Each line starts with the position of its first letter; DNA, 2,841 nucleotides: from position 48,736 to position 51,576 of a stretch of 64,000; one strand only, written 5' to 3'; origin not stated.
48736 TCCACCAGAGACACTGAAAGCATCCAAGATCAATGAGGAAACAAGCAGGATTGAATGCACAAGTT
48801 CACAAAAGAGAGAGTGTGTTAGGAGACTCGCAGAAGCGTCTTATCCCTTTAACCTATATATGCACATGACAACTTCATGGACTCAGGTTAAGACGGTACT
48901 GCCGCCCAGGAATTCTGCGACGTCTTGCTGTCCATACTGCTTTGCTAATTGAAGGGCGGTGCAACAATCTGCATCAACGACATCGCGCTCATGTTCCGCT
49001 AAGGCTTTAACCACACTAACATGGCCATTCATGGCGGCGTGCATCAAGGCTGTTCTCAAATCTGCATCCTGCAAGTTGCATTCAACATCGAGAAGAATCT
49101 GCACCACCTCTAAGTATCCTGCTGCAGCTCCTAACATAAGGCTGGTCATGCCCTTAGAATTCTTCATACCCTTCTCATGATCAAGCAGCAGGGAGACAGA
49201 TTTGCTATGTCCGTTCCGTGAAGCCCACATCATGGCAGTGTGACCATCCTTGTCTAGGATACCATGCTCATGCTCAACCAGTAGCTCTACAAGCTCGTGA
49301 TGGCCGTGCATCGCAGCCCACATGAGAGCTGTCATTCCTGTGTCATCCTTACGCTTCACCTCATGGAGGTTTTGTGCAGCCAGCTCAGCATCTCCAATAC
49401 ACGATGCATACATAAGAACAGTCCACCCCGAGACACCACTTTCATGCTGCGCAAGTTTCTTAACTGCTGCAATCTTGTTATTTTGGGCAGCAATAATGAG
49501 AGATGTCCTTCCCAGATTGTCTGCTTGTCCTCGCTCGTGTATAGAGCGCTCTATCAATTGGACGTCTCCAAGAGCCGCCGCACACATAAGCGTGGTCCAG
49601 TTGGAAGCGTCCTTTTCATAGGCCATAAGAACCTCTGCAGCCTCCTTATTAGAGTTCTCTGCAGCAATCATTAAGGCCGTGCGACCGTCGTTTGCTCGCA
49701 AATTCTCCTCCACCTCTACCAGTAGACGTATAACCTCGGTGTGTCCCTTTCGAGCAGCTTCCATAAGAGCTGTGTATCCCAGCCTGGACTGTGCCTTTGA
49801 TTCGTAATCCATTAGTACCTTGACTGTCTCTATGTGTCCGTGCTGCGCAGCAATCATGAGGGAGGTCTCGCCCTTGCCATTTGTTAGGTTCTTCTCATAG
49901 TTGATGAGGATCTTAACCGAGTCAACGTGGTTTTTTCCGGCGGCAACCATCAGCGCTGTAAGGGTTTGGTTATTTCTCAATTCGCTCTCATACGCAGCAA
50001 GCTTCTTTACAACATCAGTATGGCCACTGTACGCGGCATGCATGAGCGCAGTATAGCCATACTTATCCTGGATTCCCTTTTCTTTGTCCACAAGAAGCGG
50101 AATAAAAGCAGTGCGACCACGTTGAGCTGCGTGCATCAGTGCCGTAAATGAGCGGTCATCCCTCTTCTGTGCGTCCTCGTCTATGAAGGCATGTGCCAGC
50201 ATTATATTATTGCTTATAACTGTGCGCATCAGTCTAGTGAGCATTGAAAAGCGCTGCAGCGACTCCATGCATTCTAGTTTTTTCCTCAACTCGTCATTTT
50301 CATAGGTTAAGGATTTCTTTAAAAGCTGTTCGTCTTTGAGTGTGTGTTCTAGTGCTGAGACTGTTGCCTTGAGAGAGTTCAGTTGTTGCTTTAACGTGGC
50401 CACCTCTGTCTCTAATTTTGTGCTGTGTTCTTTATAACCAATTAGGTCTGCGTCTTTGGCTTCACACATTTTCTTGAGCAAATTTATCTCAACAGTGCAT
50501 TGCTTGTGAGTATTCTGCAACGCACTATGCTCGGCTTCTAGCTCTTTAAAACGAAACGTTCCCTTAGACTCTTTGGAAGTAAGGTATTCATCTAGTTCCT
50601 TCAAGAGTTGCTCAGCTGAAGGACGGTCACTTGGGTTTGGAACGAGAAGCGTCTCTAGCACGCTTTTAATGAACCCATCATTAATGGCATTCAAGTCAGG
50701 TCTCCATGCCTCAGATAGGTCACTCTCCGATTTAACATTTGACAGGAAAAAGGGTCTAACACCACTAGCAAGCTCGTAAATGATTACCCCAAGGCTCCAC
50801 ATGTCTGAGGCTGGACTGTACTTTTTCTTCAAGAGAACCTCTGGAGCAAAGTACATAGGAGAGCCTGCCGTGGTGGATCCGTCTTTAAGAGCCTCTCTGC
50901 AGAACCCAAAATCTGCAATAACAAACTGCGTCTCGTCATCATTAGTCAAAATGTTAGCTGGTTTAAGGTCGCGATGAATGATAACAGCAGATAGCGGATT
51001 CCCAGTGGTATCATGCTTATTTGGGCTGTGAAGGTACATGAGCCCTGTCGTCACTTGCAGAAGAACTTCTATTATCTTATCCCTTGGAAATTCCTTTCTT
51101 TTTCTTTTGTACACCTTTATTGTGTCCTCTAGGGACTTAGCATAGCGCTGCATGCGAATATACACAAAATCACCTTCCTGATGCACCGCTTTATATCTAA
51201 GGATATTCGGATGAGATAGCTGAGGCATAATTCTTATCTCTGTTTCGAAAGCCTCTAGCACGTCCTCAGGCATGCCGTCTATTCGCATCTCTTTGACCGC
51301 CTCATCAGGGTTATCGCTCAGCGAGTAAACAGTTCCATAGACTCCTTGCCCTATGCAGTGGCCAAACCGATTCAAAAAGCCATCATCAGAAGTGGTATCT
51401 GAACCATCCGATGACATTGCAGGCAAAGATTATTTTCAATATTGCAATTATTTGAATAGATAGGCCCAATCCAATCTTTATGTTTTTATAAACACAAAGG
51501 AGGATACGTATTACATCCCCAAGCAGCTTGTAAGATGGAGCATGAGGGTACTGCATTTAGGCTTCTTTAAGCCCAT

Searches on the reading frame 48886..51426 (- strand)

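Call 67: search_protein_families(library=pfam, proteins=[window:48886-51426:-], max_evalue=0.0001)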
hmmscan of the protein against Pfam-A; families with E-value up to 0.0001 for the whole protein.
window:48886-51426:- (847 aa): 8 families
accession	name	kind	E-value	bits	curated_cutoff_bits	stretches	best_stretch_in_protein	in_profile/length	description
PF12796.13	Ank_2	-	1.1e-84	279.5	27.3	7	671-751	1-83/90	Ankyrin repeats (3 copies)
PF00023.36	Ank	-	5.8e-54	177.4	21.1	1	697-719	2-24/33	Ankyrin repeat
PF00069.31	Pkinase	-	2.8e-48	165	31.7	1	23-276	5-259/263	Protein kinase domain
PF13637.12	Ank_4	-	1.8e-46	155.6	22.7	4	701-748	1-50/50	Ankyrin repeats (many copies)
PF13606.12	Ank_3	-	3.1e-44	143.6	22.3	0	697-721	2-24/30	Ankyrin repeat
PF13857.12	Ank_5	-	1.7e-40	137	27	1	547-588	13-56/56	Ankyrin repeats (many copies)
PF07714.23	PK_Tyr_Ser-Thr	-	1.4e-28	100.3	23.1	1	21-278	3-258/258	Protein tyrosine and serine/threonine kinase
PF24521.3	Ank_KRIT1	-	1.2e-12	48.2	80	0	520-572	19-68/149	KRIT1 ankyrin-repeats domain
